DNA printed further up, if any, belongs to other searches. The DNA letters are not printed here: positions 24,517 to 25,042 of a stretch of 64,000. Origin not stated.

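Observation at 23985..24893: Intronic satellite made of tandem copies of an MVP exon end plus its splice donor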

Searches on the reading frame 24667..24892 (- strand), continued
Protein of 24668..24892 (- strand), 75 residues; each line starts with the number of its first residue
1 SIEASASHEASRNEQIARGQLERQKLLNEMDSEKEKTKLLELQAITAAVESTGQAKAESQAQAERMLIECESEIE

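Call 46: list_cluster_members(proteins=[P0175, P0174, P0176, P0177])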
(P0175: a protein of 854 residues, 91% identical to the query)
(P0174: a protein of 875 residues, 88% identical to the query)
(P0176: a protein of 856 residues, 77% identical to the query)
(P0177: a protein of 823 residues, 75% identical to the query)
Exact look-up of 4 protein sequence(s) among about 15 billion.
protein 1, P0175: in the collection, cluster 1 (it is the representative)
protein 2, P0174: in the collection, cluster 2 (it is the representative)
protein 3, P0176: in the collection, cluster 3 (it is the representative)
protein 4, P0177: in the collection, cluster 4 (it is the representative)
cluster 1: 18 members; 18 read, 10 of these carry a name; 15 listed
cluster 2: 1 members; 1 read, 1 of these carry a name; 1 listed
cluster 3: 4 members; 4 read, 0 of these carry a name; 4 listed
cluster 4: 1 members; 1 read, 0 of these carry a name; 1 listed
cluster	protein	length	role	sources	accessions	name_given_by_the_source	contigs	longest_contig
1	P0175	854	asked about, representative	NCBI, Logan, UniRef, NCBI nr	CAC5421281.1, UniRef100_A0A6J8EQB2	MVP [Mytilus coruscus] | Major vault protein n=1 Tax=Mytilus coruscus TaxID=42192 RepID=A0A6J8EQB2_MYTCO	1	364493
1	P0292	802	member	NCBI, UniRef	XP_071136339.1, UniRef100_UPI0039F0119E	cell division cycle 5-like protein [Mytilus edulis] | cell division cycle 5-like protein n=1 Tax=Mytilus edulis TaxID=6550 RepID=UPI0039F0119E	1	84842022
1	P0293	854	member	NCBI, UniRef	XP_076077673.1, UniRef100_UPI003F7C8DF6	major vault protein-like [Mytilus galloprovincialis] | major vault protein-like n=1 Tax=Mytilus galloprovincialis TaxID=29158 RepID=UPI003F7C8DF6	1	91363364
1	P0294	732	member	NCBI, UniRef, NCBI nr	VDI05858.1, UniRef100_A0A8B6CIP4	pre-mRNA-splicing factor CDC5/CEF1 [Mytilus galloprovincialis] | Pre-mRNA-splicing factor CDC5/CEF1 n=1 Tax=Mytilus galloprovincialis TaxID=29158 ...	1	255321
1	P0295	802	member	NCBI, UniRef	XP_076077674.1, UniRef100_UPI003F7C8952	cell division cycle 5-like protein [Mytilus galloprovincialis] | cell division cycle 5-like protein n=1 Tax=Mytilus galloprovincialis TaxID=29158 ...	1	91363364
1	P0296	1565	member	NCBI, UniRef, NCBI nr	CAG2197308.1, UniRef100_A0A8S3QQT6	CDC5 [Mytilus edulis] | Major vault protein n=1 Tax=Mytilus edulis TaxID=6550 RepID=A0A8S3QQT6_MYTED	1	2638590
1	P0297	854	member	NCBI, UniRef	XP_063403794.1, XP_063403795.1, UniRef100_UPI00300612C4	major vault protein-like isoform X2 [Mytilus trossulus] | major vault protein-like isoform X1 n=1 Tax=Mytilus trossulus TaxID=6551 ...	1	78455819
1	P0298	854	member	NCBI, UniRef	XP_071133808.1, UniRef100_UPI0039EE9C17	major vault protein-like [Mytilus edulis] | major vault protein-like n=1 Tax=Mytilus edulis TaxID=6550 RepID=UPI0039EE9C17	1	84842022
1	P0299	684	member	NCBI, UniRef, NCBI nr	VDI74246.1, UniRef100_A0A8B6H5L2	major vault protein [Mytilus galloprovincialis] | Major vault protein n=1 Tax=Mytilus galloprovincialis TaxID=29158 RepID=A0A8B6H5L2_MYTGA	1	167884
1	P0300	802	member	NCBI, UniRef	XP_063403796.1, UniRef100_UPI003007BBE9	cell division cycle 5-like protein [Mytilus trossulus] | cell division cycle 5-like protein n=1 Tax=Mytilus trossulus TaxID=6551 ...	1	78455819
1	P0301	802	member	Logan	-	-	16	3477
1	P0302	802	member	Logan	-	-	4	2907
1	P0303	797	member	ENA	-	-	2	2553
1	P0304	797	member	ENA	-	-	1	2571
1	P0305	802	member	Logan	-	-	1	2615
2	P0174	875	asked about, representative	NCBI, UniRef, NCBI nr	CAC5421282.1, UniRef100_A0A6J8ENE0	MVP [Mytilus coruscus] | Major vault protein n=1 Tax=Mytilus coruscus TaxID=42192 RepID=A0A6J8ENE0_MYTCO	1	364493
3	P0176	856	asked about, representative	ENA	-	-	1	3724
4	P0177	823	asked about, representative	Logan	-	-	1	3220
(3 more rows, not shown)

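Call 47: find_encoding_contigs(protein=P0175, flank=1000, max_places=6)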
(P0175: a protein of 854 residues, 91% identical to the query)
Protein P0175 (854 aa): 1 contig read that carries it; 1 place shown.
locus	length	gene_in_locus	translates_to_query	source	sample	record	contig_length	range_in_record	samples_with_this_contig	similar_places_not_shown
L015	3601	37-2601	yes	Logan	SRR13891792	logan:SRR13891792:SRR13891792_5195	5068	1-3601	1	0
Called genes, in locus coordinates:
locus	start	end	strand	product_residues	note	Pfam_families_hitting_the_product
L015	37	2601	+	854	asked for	PF17794:Vault_2, PF01505:Vault, PF17794:Vault_2 (weak), PF01505:Vault, PF17796:Vault_4, PF17795:Vault_3, PF11978:MVP_shoulder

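Call 48: find_encoding_contigs(protein=P0297, flank=1000, max_places=6)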
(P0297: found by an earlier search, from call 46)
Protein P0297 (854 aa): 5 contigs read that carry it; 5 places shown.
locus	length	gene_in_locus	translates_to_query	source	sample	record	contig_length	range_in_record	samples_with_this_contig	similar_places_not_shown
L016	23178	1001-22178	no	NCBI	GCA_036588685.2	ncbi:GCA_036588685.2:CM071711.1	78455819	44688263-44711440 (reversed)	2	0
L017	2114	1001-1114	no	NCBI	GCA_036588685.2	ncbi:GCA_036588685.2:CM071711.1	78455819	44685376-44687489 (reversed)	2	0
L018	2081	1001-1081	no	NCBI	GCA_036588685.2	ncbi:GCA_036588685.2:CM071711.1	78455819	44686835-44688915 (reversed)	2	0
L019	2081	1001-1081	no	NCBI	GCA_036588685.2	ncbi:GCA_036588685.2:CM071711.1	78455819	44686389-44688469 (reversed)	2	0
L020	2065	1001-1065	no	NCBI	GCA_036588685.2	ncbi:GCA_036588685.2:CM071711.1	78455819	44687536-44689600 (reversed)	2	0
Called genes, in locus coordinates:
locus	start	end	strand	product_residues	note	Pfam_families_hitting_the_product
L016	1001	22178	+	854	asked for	PF17794:Vault_2, PF01505:Vault, PF17796:Vault_4, PF17795:Vault_3, PF11978:MVP_shoulder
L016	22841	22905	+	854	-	PF17794:Vault_2, PF01505:Vault, PF17796:Vault_4, PF17795:Vault_3, PF11978:MVP_shoulder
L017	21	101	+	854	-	PF17794:Vault_2, PF01505:Vault, PF17796:Vault_4, PF17795:Vault_3, PF11978:MVP_shoulder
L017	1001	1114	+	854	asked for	PF17794:Vault_2, PF01505:Vault, PF17796:Vault_4, PF17795:Vault_3, PF11978:MVP_shoulder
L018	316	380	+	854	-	PF17794:Vault_2, PF01505:Vault, PF17796:Vault_4, PF17795:Vault_3, PF11978:MVP_shoulder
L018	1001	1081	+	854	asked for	PF17794:Vault_2, PF01505:Vault, PF17796:Vault_4, PF17795:Vault_3, PF11978:MVP_shoulder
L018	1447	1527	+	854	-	PF17794:Vault_2, PF01505:Vault, PF17796:Vault_4, PF17795:Vault_3, PF11978:MVP_shoulder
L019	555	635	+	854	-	PF17794:Vault_2, PF01505:Vault, PF17796:Vault_4, PF17795:Vault_3, PF11978:MVP_shoulder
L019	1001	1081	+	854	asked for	PF17794:Vault_2, PF01505:Vault, PF17796:Vault_4, PF17795:Vault_3, PF11978:MVP_shoulder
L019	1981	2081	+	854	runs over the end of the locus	PF17794:Vault_2, PF01505:Vault, PF17796:Vault_4, PF17795:Vault_3, PF11978:MVP_shoulder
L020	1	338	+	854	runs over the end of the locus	PF17794:Vault_2, PF01505:Vault, PF17796:Vault_4, PF17795:Vault_3, PF11978:MVP_shoulder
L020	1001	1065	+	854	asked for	PF17794:Vault_2, PF01505:Vault, PF17796:Vault_4, PF17795:Vault_3, PF11978:MVP_shoulder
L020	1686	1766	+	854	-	PF17794:Vault_2, PF01505:Vault, PF17796:Vault_4, PF17795:Vault_3, PF11978:MVP_shoulder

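Call 54: find_encoding_contigs(protein=P0298, flank=3000, max_places=2)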
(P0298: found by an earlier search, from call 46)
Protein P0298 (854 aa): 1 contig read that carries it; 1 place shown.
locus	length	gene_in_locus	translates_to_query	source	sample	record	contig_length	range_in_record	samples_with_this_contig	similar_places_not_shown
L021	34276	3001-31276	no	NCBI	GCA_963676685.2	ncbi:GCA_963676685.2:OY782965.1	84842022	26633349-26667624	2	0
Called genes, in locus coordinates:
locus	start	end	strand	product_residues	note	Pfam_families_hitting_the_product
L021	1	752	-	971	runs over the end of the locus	-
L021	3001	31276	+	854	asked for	PF17794:Vault_2, PF01505:Vault, PF17794:Vault_2 (weak), PF01505:Vault, PF17796:Vault_4, PF17795:Vault_3, PF11978:MVP_shoulder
